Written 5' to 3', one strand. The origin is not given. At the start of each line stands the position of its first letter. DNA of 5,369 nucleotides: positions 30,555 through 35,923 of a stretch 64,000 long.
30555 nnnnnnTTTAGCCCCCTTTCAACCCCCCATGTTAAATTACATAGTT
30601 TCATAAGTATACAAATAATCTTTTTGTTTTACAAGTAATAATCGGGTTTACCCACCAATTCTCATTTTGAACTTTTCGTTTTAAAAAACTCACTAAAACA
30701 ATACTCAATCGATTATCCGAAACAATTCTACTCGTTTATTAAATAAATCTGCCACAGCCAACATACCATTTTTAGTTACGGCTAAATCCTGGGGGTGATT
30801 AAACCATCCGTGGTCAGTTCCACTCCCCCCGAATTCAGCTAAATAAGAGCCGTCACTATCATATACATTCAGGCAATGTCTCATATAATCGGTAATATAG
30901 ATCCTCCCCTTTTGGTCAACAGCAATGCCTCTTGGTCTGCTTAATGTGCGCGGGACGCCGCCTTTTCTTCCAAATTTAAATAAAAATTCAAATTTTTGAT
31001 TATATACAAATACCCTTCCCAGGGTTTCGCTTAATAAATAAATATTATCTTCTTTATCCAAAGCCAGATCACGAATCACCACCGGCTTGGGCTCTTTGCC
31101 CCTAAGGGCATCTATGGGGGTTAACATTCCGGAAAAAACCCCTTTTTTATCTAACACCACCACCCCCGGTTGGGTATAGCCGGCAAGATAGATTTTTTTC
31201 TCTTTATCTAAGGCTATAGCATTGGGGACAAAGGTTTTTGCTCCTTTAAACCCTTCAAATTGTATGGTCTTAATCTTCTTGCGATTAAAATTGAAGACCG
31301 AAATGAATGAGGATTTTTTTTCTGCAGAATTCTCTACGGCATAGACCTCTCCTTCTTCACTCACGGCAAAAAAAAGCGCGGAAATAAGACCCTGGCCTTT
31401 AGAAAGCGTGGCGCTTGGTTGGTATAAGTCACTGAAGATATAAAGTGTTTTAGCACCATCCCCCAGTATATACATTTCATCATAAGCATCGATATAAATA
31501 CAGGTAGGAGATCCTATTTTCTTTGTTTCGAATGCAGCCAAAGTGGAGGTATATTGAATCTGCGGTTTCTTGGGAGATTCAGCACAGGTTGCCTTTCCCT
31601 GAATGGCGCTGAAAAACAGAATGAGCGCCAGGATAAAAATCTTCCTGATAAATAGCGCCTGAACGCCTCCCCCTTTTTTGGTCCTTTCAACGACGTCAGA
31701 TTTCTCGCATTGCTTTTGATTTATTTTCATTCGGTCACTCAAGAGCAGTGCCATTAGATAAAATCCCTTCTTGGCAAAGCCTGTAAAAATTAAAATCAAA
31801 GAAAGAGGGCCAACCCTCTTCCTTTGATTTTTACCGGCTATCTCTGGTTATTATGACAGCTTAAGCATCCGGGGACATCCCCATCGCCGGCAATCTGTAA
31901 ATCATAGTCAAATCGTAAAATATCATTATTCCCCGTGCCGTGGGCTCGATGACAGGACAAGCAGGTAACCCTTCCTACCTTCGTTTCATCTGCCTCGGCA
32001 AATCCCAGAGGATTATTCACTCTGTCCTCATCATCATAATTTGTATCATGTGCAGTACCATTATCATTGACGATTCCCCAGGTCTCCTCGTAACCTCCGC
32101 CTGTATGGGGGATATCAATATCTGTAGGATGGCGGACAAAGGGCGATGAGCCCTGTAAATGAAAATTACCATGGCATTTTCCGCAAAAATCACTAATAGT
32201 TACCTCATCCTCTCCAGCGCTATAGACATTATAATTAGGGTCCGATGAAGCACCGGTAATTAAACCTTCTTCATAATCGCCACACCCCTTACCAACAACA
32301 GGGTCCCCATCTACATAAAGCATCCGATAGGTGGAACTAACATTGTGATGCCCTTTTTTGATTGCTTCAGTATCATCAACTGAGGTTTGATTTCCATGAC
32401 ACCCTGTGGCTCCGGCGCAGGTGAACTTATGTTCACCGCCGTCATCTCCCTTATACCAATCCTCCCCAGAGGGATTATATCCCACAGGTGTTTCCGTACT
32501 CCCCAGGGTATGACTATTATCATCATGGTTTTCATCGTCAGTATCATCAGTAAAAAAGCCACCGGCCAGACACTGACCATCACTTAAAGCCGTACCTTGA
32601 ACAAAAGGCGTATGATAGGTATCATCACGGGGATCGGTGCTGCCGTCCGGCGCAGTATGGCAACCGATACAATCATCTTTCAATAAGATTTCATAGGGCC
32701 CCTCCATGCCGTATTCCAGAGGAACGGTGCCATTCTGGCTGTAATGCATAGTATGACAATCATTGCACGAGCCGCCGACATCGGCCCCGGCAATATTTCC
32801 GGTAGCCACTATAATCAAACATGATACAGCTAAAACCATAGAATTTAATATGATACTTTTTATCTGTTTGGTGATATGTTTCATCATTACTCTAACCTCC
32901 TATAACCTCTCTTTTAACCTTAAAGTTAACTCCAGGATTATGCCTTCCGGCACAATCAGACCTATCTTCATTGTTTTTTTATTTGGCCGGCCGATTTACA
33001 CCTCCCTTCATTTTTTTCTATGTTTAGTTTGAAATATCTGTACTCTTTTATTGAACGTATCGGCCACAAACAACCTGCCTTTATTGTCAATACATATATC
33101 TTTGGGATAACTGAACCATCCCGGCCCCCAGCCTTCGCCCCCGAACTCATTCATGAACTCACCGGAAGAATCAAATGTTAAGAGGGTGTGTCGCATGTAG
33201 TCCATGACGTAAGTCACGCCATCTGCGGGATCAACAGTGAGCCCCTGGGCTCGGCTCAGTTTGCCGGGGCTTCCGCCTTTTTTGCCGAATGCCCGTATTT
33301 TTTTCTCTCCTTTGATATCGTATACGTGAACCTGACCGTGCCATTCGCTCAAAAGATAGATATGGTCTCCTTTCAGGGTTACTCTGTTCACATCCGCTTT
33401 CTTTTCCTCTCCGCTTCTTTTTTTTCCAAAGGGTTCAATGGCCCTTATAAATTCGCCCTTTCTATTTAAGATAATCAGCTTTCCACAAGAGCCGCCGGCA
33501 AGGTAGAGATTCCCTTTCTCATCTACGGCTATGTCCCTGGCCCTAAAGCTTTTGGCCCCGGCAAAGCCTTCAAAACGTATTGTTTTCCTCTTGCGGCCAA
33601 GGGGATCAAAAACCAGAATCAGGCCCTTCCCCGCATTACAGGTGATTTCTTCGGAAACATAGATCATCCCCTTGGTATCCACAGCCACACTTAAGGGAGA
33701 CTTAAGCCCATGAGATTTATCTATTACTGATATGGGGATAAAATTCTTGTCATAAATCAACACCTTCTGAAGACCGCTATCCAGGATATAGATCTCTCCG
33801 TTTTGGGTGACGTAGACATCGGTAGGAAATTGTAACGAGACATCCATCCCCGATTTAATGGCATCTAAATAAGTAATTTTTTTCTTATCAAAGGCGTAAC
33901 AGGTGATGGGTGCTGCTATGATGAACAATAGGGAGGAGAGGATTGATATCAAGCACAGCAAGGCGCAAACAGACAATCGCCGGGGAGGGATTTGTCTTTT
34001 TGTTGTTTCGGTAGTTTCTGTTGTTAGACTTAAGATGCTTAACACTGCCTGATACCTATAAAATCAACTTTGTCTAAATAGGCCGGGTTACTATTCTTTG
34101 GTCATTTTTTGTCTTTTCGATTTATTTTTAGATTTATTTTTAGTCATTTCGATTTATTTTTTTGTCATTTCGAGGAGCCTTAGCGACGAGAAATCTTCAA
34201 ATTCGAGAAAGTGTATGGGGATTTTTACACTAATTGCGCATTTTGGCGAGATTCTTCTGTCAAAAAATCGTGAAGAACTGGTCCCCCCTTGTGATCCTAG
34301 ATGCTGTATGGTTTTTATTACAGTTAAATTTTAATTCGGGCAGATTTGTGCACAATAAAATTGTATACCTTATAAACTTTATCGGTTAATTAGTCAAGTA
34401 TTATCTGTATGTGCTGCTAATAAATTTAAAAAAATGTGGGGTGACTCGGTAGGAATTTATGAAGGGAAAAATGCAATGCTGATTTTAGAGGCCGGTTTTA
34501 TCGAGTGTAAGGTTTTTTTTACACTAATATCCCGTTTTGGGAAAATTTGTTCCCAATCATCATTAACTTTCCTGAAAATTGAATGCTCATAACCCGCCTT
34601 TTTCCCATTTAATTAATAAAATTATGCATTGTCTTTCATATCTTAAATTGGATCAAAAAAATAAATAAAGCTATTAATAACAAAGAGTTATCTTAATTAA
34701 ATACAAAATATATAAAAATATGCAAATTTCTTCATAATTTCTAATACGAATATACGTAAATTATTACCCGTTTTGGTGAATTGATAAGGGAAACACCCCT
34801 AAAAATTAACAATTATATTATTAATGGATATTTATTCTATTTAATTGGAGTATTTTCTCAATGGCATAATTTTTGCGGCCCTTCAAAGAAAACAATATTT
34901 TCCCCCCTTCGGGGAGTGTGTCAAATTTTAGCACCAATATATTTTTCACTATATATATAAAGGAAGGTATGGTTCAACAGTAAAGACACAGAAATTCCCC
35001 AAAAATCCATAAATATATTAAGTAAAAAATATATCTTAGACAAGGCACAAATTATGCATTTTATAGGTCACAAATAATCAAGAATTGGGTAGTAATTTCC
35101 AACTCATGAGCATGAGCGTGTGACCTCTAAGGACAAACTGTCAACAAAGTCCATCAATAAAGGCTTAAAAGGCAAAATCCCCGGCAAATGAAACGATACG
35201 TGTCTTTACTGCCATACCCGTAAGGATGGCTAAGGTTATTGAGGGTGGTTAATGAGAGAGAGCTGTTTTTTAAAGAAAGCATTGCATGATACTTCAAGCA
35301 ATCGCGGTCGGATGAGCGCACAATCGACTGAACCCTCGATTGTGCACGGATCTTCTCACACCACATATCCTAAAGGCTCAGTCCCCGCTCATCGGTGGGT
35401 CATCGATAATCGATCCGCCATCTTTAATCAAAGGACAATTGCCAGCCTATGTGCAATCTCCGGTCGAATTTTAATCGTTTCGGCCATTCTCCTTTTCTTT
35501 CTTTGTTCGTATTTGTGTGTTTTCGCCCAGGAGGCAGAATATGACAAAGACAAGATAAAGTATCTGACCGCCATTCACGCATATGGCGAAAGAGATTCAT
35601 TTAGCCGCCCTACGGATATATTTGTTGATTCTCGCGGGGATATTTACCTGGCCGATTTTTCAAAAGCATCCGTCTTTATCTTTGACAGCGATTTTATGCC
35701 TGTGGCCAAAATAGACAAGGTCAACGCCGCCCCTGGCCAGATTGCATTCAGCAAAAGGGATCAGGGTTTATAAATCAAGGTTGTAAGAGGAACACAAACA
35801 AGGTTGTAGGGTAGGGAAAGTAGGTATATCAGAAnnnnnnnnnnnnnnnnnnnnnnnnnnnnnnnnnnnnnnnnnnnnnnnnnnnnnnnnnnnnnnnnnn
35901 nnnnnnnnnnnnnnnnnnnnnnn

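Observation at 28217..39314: Alternating array of OmcS-like cytochromes, each paired with an NHL beta-propeller gene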

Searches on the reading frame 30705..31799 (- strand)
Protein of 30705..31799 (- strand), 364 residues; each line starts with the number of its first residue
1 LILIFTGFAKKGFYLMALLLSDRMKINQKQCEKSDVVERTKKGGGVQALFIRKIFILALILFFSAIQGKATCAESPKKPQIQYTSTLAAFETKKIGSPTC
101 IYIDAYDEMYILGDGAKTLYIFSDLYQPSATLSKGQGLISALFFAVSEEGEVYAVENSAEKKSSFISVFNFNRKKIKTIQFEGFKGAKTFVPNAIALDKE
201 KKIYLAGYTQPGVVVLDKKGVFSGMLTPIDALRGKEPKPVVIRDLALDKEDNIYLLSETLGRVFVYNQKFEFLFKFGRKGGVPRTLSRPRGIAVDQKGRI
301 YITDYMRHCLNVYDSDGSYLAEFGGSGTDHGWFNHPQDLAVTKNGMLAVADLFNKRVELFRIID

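Call 4: search_protein_families(library=pfam, proteins=[window:30705-31799:-], max_evalue=0.1)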
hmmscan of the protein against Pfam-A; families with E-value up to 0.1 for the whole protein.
window:30705-31799:- (364 aa): 9 families
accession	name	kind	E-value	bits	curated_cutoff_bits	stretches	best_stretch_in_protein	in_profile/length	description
PF01436.27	NHL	-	1.9e-12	46.9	20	2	286-313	1-28/28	NHL repeat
PF06739.17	SBBP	-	6.1e-10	39.3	20.5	1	281-303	7-29/38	Beta-propeller repeat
PF25021.1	TEN_NHL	-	6.7e-07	29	27.1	1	285-304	140-159/357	Teneurin NHL domain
PF17170.10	DUF5128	-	0.00024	20.8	22.9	1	250-322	53-127/321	6-bladed beta-propeller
PF08450.18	SGL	-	0.00028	21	26.3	0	286-321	183-218/246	SMP-30/Gluconolactonase/LRE-like region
PF07494.17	Reg_prop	-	0.0013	19.1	20.4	0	241-257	6-22/24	Two component regulator propeller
PF06977.17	SdiA-regulated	-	0.028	14.1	21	0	251-303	184-239/249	SdiA-regulated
PF03022.22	MRJP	-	0.089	12.6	19.8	0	191-268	187-265/288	Major royal jelly protein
PF22701.2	Mala_s_1-like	-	0.094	12.9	27.5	0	149-220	50-118/195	Mal s 1 allergenic protein-like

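Call 5: search_protein_families(library=ncbifam, proteins=[window:30705-31799:-], max_evalue=0.1)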
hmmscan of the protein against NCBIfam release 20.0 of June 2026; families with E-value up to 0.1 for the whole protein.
window:30705-31799:- (364 aa): 5 families
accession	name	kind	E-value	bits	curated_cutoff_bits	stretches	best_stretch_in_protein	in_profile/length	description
NF035926.1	scyF_NHL_VPEP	equivalog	4.4e-28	98.5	350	2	162-324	122-284/376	scytonemin biosynthesis PEP-CTERM protein ScyF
NF033206.1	ScyE_fam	subfamily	1.4e-05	24.8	80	0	285-307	6-28/333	ScyD/ScyE family protein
NF047494.1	Lepto_SBBP_lipo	equivalog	5e-05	22.1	400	0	241-305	130-206/466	SBBP repeat beta-propeller lipoprotein, LipL53 family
NF052228.1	T9SS_PorZ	equivalog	0.0017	16.8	260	1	152-303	399-548/757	type IX secretion system anionic LPS delivery protein PorZ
NF053768.1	CIS12_fam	equivalog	0.025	13.3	860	0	242-305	46-105/715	CIS12 family contractile injection system protein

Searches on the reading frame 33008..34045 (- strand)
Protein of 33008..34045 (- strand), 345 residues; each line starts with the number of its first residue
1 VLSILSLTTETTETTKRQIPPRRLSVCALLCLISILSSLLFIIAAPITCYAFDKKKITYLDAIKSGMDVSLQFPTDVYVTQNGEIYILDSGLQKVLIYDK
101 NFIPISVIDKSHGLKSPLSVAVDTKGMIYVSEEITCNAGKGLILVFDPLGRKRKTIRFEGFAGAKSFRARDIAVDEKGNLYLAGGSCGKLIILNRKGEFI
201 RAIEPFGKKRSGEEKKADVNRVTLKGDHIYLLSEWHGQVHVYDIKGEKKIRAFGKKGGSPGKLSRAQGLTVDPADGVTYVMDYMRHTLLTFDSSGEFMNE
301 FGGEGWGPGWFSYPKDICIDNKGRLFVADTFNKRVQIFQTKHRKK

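Call 4: search_protein_families(library=pfam, proteins=[window:33008-34045:-], max_evalue=0.1)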
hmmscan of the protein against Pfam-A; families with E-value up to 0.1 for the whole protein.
window:33008-34045:- (345 aa): 10 families
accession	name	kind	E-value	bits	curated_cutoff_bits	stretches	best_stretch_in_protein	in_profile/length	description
PF01436.27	NHL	-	3.5e-20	71.4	20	2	311-338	1-28/28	NHL repeat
PF17170.10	DUF5128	-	1.2e-12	48.1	22.9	1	274-338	52-117/321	6-bladed beta-propeller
PF06739.17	SBBP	-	7.9e-07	29.4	20.5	1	168-184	14-30/38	Beta-propeller repeat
PF25021.1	TEN_NHL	-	4.9e-05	22.9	27.1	0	66-117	136-186/357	Teneurin NHL domain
PF16288.11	DUF4934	-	0.00064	20.2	27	0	220-298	27-101/102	Domain of unknown function (DUF4934)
PF08450.18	SGL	-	0.0007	19.7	26.3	0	172-204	189-221/246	SMP-30/Gluconolactonase/LRE-like region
PF07494.17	Reg_prop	-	0.0073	16.8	20.4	0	170-184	8-22/24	Two component regulator propeller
PF20067.5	SSL_N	-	0.008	16.5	18.9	0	171-183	25-37/46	Strictosidine synthase-like, N-terminal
PF22701.2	Mala_s_1-like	-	0.019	15.1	27.5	1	74-205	1-126/195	Mal s 1 allergenic protein-like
PF15869.11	TolB_like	-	0.029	14.2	29.2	0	276-340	29-95/296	TolB-like 6-blade propeller-like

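Call 5: search_protein_families(library=ncbifam, proteins=[window:33008-34045:-], max_evalue=0.1)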
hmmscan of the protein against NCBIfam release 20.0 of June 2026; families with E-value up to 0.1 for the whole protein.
window:33008-34045:- (345 aa): 6 families
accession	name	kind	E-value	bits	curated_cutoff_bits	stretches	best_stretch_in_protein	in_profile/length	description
NF035926.1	scyF_NHL_VPEP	equivalog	1.8e-24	86.6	350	1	122-340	49-275/376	scytonemin biosynthesis PEP-CTERM protein ScyF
NF047780.1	LIC12708_fam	subfamily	4.9e-07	28.9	150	1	283-338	153-208/391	LIC_12708 family protein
NF033206.1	ScyE_fam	subfamily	7e-07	29.1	80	1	112-186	5-92/333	ScyD/ScyE family protein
NF053768.1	CIS12_fam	equivalog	6e-05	21.9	860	1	168-337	45-193/715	CIS12 family contractile injection system protein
TIGR02604.1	Piru_Ver_Nterm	subfamily_domain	0.0011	18.4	122.2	0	314-334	16-36/367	PVC-type heme-binding CxxCH protein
NF047494.1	Lepto_SBBP_lipo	equivalog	0.004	15.9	400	1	140-188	103-209/466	SBBP repeat beta-propeller lipoprotein, LipL53 family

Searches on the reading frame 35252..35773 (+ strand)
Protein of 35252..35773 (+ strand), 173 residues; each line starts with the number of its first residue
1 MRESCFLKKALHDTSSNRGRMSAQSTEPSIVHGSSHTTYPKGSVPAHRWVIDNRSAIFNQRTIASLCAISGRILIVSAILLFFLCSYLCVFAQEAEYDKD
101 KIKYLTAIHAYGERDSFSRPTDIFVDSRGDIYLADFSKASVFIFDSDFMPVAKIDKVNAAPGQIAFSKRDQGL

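Call 4: search_protein_families(library=pfam, proteins=[window:35252-35773:+], max_evalue=0.1)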
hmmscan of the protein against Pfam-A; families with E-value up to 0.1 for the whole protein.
window:35252-35773:+ (173 aa): 1 family
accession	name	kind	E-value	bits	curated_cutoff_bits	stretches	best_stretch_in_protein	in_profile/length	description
PF01436.27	NHL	-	0.00055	20.3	20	1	117-144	1-28/28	NHL repeat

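Call 5: search_protein_families(library=ncbifam, proteins=[window:35252-35773:+], max_evalue=0.1)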
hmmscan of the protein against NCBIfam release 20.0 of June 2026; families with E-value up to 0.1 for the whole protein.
window:35252-35773:+ (173 aa): 1 family
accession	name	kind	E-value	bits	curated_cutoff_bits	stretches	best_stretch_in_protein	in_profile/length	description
NF035926.1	scyF_NHL_VPEP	equivalog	0.011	14.9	350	1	102-164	133-198/376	scytonemin biosynthesis PEP-CTERM protein ScyF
